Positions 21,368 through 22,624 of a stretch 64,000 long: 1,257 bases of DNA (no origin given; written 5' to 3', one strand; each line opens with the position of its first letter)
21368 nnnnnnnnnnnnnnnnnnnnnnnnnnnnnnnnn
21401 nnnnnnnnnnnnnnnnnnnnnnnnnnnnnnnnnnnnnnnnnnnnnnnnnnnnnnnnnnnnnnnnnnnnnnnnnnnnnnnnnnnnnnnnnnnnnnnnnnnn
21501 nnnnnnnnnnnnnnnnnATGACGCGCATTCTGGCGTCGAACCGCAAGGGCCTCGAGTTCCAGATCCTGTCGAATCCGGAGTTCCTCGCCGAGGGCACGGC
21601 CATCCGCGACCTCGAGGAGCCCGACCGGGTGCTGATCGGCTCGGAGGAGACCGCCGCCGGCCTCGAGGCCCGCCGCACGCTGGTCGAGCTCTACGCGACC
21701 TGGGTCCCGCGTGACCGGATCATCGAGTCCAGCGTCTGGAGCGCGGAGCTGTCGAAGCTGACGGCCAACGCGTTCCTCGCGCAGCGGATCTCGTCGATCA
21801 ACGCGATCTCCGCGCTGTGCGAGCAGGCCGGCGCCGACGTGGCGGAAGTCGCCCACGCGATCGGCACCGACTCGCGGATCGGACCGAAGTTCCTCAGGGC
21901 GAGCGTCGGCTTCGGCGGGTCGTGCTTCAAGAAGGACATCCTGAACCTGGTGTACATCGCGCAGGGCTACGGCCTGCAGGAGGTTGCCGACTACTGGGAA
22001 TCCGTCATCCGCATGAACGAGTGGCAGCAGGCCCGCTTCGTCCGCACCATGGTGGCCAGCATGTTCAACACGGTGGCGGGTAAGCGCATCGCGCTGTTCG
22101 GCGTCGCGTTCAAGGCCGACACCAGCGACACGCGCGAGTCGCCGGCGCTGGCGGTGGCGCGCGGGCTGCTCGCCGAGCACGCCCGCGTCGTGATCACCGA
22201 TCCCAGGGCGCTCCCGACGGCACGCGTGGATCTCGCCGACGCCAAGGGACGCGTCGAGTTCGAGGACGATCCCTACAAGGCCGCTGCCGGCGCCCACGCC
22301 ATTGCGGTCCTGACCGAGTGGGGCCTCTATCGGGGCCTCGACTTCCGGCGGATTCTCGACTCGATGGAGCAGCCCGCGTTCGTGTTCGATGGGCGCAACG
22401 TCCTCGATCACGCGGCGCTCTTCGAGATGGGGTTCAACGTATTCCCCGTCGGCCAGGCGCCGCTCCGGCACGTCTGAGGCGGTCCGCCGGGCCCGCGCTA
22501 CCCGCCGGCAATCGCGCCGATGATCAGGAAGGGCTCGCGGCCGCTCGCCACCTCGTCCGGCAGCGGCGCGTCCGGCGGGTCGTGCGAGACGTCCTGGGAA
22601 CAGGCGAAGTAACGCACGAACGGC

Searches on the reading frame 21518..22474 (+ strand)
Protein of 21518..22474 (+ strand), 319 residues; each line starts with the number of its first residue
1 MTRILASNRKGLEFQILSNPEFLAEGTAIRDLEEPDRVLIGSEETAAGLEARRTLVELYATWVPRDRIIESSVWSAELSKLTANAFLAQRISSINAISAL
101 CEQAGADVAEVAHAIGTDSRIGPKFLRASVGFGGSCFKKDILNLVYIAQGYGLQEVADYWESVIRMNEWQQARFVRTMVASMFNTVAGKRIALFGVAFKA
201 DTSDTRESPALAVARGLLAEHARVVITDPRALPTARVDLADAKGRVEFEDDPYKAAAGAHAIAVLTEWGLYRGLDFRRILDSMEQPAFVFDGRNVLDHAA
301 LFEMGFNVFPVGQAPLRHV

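Call 71: search_protein_families(library=pfam, proteins=[window:21518-22474:+], max_evalue=0.001)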
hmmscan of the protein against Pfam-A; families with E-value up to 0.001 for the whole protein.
window:21518-22474:+ (319 aa): 3 families
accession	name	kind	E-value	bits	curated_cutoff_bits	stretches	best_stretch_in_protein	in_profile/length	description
PF00984.24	UDPG_MGDP_dh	-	3e-33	114.2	25.4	1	74-168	1-93/94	UDP-glucose/GDP-mannose dehydrogenase family, central domain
PF03720.21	UDPG_MGDP_dh_C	-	1.9e-26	92.8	30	1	192-298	1-103/103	UDP-glucose/GDP-mannose dehydrogenase family, UDP binding domain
PF03721.20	UDPG_MGDP_dh_N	-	3.4e-10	40.3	27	1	7-48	138-181/187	UDP-glucose/GDP-mannose dehydrogenase family, NAD binding domain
